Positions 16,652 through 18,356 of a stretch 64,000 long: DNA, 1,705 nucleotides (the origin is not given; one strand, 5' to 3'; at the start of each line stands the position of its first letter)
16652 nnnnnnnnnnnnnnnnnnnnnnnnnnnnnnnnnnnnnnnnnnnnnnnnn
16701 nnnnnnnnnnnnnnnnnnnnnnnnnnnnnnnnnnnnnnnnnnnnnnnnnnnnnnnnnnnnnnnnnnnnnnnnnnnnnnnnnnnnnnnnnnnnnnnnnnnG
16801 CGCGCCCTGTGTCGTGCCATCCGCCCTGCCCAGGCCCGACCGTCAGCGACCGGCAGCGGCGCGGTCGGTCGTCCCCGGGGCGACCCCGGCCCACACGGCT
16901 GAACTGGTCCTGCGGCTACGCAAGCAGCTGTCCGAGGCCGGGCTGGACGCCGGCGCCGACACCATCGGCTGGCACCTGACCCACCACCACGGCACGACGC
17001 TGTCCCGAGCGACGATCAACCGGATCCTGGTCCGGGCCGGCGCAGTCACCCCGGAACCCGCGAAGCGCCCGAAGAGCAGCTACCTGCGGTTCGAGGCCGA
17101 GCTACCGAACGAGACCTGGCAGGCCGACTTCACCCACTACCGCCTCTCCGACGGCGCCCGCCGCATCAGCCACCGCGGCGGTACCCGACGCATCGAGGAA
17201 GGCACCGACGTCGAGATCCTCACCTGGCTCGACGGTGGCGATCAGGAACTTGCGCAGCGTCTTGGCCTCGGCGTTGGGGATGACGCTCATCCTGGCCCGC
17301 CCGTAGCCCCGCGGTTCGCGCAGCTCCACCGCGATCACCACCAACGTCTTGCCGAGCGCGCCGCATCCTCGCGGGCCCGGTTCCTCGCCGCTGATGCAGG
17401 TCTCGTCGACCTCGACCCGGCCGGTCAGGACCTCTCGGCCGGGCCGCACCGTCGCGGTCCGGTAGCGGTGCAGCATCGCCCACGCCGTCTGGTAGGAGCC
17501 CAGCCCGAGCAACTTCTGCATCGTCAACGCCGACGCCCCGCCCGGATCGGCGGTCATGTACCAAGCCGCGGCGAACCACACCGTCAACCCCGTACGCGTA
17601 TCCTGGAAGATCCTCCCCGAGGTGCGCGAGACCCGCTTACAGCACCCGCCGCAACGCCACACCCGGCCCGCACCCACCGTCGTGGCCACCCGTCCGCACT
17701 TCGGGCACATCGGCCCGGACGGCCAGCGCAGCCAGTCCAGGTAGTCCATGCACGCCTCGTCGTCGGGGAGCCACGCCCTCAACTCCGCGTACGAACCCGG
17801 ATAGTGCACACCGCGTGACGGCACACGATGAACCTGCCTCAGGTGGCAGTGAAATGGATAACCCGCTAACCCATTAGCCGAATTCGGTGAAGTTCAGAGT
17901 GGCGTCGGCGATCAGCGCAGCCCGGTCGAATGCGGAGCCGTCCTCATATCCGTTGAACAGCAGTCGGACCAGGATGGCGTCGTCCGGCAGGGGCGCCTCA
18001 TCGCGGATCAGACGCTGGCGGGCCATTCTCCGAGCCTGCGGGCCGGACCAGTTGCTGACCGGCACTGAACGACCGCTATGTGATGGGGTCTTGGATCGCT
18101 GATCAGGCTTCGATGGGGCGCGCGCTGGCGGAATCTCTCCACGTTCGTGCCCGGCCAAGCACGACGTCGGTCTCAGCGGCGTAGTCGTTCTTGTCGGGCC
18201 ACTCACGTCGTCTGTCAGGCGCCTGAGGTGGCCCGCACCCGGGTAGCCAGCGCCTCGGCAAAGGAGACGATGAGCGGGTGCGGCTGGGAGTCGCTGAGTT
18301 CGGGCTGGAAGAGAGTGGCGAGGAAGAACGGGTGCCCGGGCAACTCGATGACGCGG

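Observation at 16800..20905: A ~4 kb islet of decayed, interlocked IS481 and IS1595 transposase fragments carrying a GATase-LysR pair, at the 3' end of tRNA-Pro(CGG)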

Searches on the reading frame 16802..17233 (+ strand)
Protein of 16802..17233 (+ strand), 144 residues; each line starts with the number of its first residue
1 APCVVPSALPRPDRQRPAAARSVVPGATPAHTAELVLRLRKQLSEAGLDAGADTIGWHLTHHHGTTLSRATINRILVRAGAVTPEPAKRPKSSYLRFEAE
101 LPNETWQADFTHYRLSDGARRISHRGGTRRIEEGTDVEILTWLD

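Call 9: search_protein_families(library=pfam, max_evalue=0.01, proteins=[window:16802-17233:+])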
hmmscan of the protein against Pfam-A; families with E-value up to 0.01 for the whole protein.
window:16802-17233:+ (144 aa): 1 family
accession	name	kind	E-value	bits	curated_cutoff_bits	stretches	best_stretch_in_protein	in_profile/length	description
PF13565.12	HTH_32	-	0.001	20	33.7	0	11-76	20-73/73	Homeodomain-like domain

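Call 10: search_protein_families(library=ncbifam, max_evalue=0.01, proteins=[window:16802-17233:+])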
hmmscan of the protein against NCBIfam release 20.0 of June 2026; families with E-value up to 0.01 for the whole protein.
window:16802-17233:+ (144 aa): 3 families
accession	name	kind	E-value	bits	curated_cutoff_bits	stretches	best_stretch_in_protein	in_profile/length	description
NF033577.2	transpos_IS481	equivalog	1.2e-15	57.8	224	1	25-118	56-144/284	IS481 family transposase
NF033516.0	transpos_IS3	equivalog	2.8e-05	23.5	160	1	26-121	126-234/369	IS3 family transposase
NF033594.2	transpos_ISNCY_2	equivalog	0.0051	16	250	1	32-114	59-138/368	ISNCY family transposase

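Call 17: search_dna_similar(query=window:16802-17233:+, collection=plasmids, mode=protein, max_rows=15)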
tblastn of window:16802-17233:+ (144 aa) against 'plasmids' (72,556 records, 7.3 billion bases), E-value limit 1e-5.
Records with a match: 3; places in all: 3; records where one place covers at least 80% of the query: 0.
Best place of each record, by identity: <60% 3.
By first word of the organism name: Arthrobacter 2; Rhodococcus 1.
By predicted mobility (MOB-suite, as given by PLSDB): non-mobilizable 3.
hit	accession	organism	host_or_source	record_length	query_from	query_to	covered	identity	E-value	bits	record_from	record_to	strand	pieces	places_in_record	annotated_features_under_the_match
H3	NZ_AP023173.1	Rhodococcus qingshengii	-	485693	25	120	67%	40.2%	3e-7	56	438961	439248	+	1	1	IS481 family transposase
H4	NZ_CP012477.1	Arthrobacter sp. ERGS1:01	single,stream water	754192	70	144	52%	46.7%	4e-13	72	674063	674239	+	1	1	IS481 family transposase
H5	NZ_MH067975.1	Arthrobacter sp.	-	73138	32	117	60%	40.4%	1e-9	62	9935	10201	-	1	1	integrase core domain-containing protein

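Call 100: get_annotated_region(hit=H3, flank=2000)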
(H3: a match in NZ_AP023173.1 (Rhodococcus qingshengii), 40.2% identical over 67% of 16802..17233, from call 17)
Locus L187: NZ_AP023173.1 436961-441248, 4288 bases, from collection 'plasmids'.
description: Rhodococcus qingshengii strain CS98 plasmid RQCS_2
organism: Rhodococcus qingshengii (NCBI taxid 334542)
taxonomy: Bacteria; Actinomycetota; Actinomycetes; Mycobacteriales; Nocardiaceae; Rhodococcus; Rhodococcus qingshengii
host: -; source: -; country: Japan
typing (MOB-suite, as given by PLSDB): non-mobilizable
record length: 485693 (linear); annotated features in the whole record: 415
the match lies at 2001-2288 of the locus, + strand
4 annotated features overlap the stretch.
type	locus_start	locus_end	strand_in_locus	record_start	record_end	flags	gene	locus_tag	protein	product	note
CDS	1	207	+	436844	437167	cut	-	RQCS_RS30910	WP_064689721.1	MazG nucleotide pyrophosphohydrolase domain-containing protein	-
CDS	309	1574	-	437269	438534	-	-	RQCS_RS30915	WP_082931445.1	benzoate/H(+) symporter BenE family transporter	GO:0042919 - benzoate transport [Evidence IEA]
CDS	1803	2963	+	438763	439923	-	-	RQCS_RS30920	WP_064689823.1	IS481 family transposase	-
CDS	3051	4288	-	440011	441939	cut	acs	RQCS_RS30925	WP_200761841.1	acetate--CoA ligase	GO:0019427 - acetyl-CoA biosynthetic process from acetate [Evidence IEA]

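Call 101: get_annotated_region(hit=H5, flank=2000)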
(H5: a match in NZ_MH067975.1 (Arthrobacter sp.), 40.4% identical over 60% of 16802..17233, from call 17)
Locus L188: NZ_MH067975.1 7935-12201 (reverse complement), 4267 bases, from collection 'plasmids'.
description: Arthrobacter sp. strain ANT_H58 plasmid pA58H2, complete sequence
organism: Arthrobacter sp. (NCBI taxid 1667)
taxonomy: Bacteria; Actinomycetota; Actinomycetes; Micrococcales; Micrococcaceae; Arthrobacter; Arthrobacter sp.
host: -; source: -; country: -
typing (MOB-suite, as given by PLSDB): non-mobilizable
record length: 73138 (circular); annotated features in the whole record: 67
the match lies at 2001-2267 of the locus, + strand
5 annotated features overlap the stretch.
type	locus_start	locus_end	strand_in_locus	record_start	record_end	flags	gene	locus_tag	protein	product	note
CDS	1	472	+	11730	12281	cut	-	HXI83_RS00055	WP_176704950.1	Pycsar system effector family protein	-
CDS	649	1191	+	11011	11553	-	-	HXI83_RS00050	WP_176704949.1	hypothetical protein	-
CDS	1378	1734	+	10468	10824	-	-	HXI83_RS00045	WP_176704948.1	hypothetical protein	-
CDS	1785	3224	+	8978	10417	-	-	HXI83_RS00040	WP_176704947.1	integrase core domain-containing protein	GO:0006313 - DNA transposition [Evidence IEA]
CDS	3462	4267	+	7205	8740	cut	-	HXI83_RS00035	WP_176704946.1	DNA methyltransferase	GO:0006306 - DNA methylation [Evidence IEA]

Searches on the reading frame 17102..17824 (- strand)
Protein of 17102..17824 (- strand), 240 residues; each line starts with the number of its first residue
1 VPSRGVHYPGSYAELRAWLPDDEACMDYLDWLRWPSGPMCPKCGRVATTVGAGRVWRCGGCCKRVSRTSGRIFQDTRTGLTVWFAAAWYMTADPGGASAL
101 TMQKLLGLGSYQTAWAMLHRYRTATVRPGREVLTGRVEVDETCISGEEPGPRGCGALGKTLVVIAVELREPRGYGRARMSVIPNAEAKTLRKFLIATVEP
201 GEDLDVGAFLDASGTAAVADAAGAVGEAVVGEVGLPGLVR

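Call 9: search_protein_families(library=pfam, max_evalue=0.01, proteins=[window:17102-17824:-])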
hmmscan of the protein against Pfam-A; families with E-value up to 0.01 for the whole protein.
window:17102-17824:- (240 aa): 2 families
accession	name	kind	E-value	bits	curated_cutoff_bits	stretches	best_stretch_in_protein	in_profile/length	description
PF12760.12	Zn_ribbon_IS1595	-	9.6e-11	41.9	25.4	1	20-63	1-45/46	Transposase zinc-ribbon domain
PF12762.13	DDE_Tnp_IS1595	-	1.1e-07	32.4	27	1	133-203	2-79/153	ISXO2-like transposase domain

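Call 10: search_protein_families(library=ncbifam, max_evalue=0.01, proteins=[window:17102-17824:-])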
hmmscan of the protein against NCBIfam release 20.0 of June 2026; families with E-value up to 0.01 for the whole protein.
window:17102-17824:- (240 aa): 1 family
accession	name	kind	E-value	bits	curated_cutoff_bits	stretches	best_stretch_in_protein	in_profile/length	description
NF033547.1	transpos_IS1595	equivalog_domain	2.5e-25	89.6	75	1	76-201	2-135/215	IS1595 family transposase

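Call 38: search_dna_similar(query=window:17215-17824:-, collection=plasmids, mode=protein, max_rows=12)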
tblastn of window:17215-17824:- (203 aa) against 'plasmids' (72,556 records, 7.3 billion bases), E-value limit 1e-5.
Records with a match: 310; places in all: 411; records where one place covers at least 80% of the query: 113.
Best place of each record, by identity: 60-80% 1; <60% 309.
By first word of the organism name: Pseudosulfitobacter 68; Sinorhizobium 33; Ralstonia 18; Xanthomonas 18; Aeromonas 17; Rhizobium 12; Chondrinema 11; Mesorhizobium 9; Acidiphilium 8; Bacteroides 8; and 63 more.
By predicted mobility (MOB-suite, as given by PLSDB): conjugative 137; non-mobilizable 129; mobilizable 44.
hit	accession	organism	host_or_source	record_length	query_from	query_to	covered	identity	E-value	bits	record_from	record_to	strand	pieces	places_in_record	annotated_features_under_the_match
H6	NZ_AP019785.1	Methylomagnum ishizawai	-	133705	2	201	99%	53.0%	4e-56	197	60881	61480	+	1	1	none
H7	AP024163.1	Ralstonia solanacearum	Curcuma aromatica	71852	2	201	99%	47.6%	8e-51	182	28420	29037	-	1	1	tnpA_13: IS1595 family transposase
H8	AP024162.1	Ralstonia solanacearum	Curcuma aromatica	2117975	2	201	99%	47.6%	9e-51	182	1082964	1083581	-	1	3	tnpA_9: IS1595 family transposase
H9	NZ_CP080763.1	Diaphorobacter sp. MNS-0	mixed culture,waste water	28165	2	201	99%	46.4%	2e-45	167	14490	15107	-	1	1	IS1595-like element ISCsp2 family transposase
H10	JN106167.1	uncultured bacterium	-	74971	2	201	99%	46.4%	3e-45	166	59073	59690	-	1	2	tnpA: ISCsp2 family transposase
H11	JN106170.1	uncultured bacterium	-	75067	2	201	99%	46.4%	3e-45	166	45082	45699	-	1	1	tnpA: ISCsp2 family transposase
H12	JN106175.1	uncultured bacterium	-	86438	2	201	99%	46.4%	3e-45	166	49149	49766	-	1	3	tnpA: ISCsp2 family transposase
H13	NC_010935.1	Comamonas testosteroni CNB-1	-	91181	2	201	99%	46.4%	3e-45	166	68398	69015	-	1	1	IS1595-like element ISCsp2 family transposase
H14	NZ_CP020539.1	Sphingobium herbicidovorans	cell culture,soil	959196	2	201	99%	46.4%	3e-45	166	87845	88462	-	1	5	IS1595-like element ISCsp2 family transposase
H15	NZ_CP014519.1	Sinomonas atrocyanea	cell culture,contaminant from air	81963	1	201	99%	46.0%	8e-46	168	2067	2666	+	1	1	none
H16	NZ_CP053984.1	Achromobacter pestifer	-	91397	2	201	99%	46.1%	7e-46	168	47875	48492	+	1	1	none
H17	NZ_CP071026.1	Enterobacter hormaechei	Homo sapiens,Chromosome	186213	2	201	99%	45.6%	1e-48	176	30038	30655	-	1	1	IS1595 family transposase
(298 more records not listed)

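Call 51: find_related_loci(query=window:17215-17824:-, collection=metagenome_contigs, flank=2500)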
Query window:17215-17824:- (203 aa) in metagenome_contigs; peptide patterns used: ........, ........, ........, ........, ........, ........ (x = any residue, [..] = any of these).
600 stretches matched a pattern (row limit reached: there are more); 563 encode a relative of the query (tblastn E <= 1e-3); the best 80 are kept; 80 distinct loci.
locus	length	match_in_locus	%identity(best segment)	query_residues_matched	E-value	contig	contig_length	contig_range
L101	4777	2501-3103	88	1-201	7e-119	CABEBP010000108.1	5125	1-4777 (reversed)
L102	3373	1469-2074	87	1-202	3e-119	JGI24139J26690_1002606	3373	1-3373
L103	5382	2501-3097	88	4-202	3e-116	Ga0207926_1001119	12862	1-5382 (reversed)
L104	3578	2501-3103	87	1-201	1e-116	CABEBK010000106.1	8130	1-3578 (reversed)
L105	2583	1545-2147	87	1-201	6e-120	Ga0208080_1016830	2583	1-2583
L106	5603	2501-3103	85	1-201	4e-114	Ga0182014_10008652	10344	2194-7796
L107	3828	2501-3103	84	1-201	5e-114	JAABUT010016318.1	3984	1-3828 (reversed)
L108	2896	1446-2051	84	1-201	4e-116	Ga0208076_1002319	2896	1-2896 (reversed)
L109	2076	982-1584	84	1-201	5e-118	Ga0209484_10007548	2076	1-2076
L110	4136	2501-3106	88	1-202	7e-112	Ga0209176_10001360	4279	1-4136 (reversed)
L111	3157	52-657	82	1-202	2e-111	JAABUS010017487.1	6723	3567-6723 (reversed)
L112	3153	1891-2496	82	1-202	4e-112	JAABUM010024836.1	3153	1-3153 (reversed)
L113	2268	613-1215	85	1-202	1e-110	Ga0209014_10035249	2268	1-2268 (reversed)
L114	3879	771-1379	78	1-201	3e-104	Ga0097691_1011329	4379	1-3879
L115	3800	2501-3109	78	1-201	1e-103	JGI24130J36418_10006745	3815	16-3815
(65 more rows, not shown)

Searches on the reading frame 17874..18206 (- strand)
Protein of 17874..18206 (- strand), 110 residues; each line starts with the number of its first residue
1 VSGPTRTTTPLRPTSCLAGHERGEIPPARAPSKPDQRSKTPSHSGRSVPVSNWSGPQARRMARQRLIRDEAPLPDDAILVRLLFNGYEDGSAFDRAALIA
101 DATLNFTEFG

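Call 9: search_protein_families(library=pfam, max_evalue=0.01, proteins=[window:17874-18206:-])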
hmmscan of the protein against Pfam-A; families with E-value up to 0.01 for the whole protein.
window:17874-18206:- (110 aa): 0 families

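Call 10: search_protein_families(library=ncbifam, max_evalue=0.01, proteins=[window:17874-18206:-])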
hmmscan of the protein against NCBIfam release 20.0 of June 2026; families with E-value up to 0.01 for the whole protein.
window:17874-18206:- (110 aa): 0 families

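Call 61: search_dna_similar(query=window:17877-18206:-, collection=plasmids, mode=protein, max_rows=12, max_evalue=0.01)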
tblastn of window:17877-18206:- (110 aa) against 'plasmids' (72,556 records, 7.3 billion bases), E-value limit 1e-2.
No match.
